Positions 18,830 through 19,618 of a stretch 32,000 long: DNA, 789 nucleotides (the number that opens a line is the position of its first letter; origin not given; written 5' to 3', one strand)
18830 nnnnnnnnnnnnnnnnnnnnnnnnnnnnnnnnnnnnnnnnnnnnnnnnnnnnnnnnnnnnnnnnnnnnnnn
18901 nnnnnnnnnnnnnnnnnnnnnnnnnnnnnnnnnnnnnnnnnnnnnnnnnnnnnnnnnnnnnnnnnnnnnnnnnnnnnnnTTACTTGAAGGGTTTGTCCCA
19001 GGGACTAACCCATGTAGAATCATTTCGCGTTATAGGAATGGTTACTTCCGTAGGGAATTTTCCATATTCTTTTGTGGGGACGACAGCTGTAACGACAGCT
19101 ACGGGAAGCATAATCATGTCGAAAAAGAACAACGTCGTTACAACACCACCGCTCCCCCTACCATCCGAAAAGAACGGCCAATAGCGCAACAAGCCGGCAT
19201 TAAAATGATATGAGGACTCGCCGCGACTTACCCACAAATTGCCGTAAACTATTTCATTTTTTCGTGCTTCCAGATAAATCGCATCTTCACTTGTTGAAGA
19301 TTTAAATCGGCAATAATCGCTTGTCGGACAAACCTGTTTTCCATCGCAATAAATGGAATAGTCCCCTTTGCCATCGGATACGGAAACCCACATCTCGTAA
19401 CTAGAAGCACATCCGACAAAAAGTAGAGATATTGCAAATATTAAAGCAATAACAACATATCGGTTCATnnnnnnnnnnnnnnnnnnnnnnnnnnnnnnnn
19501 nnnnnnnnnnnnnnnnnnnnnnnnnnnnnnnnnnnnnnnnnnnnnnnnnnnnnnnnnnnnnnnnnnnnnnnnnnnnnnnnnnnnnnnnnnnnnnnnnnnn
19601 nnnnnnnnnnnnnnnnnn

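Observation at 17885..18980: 990-bp insertion bounded by 106-bp imperfect direct repeats that duplicate the 3' end of the batE-like gene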

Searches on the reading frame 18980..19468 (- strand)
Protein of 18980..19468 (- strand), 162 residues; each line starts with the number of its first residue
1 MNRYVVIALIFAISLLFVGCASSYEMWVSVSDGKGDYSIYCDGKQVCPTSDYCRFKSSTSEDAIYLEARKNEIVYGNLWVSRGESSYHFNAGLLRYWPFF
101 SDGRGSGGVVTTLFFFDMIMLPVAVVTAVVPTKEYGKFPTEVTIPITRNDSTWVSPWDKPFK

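Call 7: search_protein_families(library=pfam, proteins=[window:18980-19468:-], max_evalue=0.01)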
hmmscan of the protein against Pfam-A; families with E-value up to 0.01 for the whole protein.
window:18980-19468:- (162 aa): 0 families

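Call 16: find_encoding_contigs(protein=window:18980-19468:-, flank=6000, max_places=10)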
Protein window:18980-19468:- (162 aa): 21 contigs read that carry it; 10 places shown.
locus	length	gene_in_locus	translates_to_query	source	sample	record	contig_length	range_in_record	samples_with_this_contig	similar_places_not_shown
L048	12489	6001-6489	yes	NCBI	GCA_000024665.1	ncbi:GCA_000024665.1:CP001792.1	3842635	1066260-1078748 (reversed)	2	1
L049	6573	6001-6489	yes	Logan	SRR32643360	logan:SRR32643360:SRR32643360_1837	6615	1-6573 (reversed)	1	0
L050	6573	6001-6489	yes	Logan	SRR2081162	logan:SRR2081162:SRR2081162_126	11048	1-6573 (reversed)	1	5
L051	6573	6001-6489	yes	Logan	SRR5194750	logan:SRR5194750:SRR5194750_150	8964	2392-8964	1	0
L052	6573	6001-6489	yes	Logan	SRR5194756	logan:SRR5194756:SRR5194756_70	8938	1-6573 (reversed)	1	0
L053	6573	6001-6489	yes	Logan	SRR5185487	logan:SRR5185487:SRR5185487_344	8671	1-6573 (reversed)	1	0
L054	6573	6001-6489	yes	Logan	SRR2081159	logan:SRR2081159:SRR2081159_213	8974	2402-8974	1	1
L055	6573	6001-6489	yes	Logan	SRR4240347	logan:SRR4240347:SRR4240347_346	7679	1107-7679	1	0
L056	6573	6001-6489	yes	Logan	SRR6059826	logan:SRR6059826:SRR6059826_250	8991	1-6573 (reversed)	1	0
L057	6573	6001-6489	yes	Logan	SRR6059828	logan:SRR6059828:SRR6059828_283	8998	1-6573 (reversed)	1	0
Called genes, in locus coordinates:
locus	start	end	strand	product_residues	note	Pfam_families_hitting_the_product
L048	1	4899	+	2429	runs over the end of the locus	PF14349:SprA_N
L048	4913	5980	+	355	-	PF02540:NAD_synthase (faint), PF03054:tRNA_Me_trans, PF20259:tRNA_Me_trans_M, PF20258:tRNA_Me_trans_C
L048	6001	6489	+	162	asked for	-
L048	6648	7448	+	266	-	-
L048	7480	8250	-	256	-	PF13432:TPR_16 (faint), PF13414:TPR_11 (faint), PF00515:TPR_1, PF07719:TPR_2 (weak)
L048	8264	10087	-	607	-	PF13584:BatD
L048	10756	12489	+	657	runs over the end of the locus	PF02446:Glyco_hydro_77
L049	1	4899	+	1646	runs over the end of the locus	?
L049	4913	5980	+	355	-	PF02540:NAD_synthase (faint), PF03054:tRNA_Me_trans, PF20259:tRNA_Me_trans_M, PF20258:tRNA_Me_trans_C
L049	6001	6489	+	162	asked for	-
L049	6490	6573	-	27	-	?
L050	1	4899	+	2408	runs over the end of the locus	PF14349:SprA_N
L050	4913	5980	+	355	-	PF02540:NAD_synthase (faint), PF03054:tRNA_Me_trans, PF20259:tRNA_Me_trans_M, PF20258:tRNA_Me_trans_C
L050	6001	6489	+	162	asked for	-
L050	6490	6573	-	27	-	?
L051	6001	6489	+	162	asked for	-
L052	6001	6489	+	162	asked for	-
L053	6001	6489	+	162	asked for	-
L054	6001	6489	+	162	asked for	-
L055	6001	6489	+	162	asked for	-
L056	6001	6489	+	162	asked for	-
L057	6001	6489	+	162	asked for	-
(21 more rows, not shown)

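Call 20: search_protein_families(library=ncbifam, proteins=[window:18980-19468:-], max_evalue=0.01)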
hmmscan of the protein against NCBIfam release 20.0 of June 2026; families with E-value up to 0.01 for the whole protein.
window:18980-19468:- (162 aa): 0 families
